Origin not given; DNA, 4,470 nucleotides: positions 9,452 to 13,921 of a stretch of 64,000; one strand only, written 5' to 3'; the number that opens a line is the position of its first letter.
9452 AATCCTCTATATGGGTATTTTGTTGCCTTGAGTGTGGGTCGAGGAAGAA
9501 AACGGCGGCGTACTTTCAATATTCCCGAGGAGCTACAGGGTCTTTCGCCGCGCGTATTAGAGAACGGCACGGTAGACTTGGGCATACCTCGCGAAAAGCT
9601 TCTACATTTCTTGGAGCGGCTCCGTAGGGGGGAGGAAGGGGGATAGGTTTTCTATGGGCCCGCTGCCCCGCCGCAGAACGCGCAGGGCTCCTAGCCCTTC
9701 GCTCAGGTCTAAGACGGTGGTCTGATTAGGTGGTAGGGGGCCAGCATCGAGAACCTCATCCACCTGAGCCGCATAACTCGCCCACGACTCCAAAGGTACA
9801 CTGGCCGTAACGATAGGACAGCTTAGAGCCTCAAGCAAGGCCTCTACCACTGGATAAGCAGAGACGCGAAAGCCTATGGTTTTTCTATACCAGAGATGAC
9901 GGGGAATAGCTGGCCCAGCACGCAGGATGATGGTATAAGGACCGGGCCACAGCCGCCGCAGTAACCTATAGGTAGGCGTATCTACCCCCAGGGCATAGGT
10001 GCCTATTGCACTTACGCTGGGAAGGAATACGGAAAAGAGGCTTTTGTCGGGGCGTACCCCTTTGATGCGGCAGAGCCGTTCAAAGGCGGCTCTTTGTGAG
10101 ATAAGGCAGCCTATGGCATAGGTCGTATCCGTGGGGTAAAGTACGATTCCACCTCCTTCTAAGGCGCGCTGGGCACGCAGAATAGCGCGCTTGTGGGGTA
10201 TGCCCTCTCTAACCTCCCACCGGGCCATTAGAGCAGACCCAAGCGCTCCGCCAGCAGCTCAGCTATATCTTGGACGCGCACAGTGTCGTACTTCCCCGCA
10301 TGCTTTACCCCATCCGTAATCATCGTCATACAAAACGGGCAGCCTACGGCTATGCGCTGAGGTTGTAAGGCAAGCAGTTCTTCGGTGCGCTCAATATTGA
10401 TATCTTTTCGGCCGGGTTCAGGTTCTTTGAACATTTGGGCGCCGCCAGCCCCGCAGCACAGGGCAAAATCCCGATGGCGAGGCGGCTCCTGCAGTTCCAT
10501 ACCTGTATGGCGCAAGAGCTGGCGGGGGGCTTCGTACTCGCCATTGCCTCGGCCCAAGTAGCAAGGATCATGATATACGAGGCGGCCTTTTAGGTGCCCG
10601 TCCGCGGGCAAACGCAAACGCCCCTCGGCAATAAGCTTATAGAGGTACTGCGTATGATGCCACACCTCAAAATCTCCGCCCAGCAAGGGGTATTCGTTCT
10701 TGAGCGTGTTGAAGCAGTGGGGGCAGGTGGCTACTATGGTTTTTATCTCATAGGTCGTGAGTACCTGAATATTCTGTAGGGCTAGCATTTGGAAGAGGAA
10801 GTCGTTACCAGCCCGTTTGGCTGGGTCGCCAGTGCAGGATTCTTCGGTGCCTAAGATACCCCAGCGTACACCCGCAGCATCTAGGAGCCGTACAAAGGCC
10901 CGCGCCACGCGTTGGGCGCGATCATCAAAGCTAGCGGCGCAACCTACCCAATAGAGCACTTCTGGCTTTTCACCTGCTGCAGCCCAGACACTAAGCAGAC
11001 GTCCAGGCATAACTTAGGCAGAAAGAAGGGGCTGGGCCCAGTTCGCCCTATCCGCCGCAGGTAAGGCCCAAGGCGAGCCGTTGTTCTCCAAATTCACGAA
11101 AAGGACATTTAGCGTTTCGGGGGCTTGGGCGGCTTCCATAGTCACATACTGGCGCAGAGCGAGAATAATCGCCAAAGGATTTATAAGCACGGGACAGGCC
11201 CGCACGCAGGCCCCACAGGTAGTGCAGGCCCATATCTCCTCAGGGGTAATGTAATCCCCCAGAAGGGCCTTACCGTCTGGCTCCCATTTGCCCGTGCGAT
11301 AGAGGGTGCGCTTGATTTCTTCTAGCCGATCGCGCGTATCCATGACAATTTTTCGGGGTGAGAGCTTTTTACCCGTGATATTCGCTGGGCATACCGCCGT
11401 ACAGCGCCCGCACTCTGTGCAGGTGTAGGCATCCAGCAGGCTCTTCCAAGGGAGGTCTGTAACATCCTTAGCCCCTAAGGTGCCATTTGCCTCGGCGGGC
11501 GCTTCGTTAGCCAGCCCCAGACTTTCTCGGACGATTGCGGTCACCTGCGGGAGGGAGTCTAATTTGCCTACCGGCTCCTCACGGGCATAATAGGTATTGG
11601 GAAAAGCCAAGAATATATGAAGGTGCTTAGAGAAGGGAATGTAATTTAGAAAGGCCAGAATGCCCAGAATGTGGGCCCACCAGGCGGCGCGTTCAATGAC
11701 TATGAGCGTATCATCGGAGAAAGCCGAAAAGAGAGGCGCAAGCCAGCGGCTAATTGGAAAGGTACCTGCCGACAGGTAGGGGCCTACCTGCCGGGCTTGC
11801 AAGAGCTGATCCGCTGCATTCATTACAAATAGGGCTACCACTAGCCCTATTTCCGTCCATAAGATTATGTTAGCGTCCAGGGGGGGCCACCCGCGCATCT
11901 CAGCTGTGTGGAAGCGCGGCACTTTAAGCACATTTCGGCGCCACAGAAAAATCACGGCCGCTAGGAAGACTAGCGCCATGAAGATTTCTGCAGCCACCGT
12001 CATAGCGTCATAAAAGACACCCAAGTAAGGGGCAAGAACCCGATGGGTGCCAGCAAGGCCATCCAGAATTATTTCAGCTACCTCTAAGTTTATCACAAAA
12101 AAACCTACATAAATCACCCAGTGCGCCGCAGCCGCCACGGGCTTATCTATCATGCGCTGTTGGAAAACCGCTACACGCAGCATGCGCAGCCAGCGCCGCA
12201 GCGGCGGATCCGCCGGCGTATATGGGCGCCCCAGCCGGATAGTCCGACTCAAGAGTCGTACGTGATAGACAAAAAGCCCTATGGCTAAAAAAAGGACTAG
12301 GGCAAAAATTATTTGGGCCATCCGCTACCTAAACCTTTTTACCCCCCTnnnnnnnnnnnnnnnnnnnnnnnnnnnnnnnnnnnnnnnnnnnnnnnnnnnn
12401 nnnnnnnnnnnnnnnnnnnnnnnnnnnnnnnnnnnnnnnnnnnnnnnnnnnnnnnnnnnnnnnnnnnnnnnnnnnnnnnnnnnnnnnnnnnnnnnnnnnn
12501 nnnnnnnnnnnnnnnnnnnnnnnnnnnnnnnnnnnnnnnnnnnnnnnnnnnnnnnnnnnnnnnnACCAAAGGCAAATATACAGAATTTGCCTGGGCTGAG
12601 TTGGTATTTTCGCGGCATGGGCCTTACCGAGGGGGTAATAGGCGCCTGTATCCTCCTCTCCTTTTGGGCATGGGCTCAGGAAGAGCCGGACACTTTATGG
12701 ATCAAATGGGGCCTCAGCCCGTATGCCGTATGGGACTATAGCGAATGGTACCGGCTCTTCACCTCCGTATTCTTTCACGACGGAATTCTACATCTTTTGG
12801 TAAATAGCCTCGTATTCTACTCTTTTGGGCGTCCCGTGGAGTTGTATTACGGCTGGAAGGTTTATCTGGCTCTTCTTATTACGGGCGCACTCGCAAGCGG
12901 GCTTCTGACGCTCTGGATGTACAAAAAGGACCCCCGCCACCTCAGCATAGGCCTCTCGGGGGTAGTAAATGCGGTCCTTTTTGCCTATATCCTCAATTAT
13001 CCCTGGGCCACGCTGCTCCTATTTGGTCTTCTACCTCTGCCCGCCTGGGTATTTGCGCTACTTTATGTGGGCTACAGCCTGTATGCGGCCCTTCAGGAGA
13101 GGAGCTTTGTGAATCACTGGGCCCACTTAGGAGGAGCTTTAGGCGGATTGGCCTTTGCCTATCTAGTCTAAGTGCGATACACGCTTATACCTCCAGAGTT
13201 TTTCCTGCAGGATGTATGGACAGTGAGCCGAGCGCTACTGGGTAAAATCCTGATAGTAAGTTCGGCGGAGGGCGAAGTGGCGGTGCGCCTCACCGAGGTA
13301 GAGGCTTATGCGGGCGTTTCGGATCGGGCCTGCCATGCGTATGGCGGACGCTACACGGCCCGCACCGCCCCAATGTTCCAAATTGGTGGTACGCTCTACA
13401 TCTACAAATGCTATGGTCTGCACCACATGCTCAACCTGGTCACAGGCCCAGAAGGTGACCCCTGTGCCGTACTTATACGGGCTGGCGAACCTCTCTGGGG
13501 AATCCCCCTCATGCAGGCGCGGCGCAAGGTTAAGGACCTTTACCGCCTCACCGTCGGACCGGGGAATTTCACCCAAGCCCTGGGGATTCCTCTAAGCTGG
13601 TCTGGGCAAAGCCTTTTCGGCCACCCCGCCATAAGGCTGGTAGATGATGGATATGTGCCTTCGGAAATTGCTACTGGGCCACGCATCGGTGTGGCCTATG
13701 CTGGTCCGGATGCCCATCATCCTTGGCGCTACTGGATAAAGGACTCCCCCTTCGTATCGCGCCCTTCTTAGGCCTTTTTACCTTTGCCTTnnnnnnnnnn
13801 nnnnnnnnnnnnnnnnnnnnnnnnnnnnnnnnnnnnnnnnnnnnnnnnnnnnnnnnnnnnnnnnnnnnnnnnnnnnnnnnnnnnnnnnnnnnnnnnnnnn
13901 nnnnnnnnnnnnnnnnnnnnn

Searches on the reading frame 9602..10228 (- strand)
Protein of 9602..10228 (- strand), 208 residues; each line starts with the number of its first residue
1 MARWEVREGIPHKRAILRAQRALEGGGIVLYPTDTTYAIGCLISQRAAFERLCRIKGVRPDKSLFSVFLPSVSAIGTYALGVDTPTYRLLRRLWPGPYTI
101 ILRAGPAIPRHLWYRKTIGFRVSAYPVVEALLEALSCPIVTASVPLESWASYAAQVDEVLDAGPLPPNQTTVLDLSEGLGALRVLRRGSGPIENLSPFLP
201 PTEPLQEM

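Call 68: search_protein_families(library=pfam, proteins=[window:9602-10228:-], max_evalue=0.00001)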
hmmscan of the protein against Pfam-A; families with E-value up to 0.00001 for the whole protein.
window:9602-10228:- (208 aa): 1 family
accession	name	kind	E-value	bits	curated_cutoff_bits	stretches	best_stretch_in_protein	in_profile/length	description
PF01300.24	Sua5_yciO_yrdC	-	5.4e-31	107.9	25.1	1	22-188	2-178/178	Telomere recombination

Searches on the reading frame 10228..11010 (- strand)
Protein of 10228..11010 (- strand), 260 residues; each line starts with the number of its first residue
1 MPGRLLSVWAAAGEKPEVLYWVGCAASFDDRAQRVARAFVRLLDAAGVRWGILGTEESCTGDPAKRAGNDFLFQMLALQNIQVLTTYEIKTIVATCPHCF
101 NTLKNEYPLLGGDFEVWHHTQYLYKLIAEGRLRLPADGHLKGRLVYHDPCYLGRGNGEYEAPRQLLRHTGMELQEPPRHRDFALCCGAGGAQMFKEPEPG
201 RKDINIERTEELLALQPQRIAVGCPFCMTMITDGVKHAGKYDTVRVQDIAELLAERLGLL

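Call 68: search_protein_families(library=pfam, proteins=[window:10228-11010:-], max_evalue=0.00001)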
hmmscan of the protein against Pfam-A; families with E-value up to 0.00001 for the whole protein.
window:10228-11010:- (260 aa): 1 family
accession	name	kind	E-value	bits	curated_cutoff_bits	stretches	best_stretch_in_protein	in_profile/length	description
PF02754.22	CCG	-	7.1e-29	100.2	20.6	2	145-231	2-84/85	Cysteine-rich domain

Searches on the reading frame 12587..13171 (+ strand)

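Call 68: search_protein_families(library=pfam, proteins=[window:12587-13171:+], max_evalue=0.00001)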
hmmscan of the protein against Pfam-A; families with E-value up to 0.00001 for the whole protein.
window:12587-13171:+ (194 aa): 1 family
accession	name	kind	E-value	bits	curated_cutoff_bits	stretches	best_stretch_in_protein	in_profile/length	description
PF01694.28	Rhomboid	-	2.4e-27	96.3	22.6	1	52-193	2-139/143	Rhomboid domain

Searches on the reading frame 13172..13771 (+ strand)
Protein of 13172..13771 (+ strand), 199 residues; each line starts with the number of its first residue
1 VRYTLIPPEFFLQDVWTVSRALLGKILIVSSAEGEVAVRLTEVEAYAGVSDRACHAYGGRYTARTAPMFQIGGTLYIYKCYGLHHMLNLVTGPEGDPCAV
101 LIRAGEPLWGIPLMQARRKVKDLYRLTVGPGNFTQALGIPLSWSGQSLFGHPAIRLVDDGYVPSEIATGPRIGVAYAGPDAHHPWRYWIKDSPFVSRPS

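Call 69: search_protein_families(library=pfam, proteins=[window:13172-13771:+], max_evalue=0.00001)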
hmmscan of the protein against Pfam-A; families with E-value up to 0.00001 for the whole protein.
window:13172-13771:+ (199 aa): 1 family
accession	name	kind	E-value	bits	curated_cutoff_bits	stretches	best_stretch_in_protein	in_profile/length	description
PF02245.21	Pur_DNA_glyco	-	1.7e-58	197.4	27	1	9-193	1-181/181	Methylpurine-DNA glycosylase (MPG)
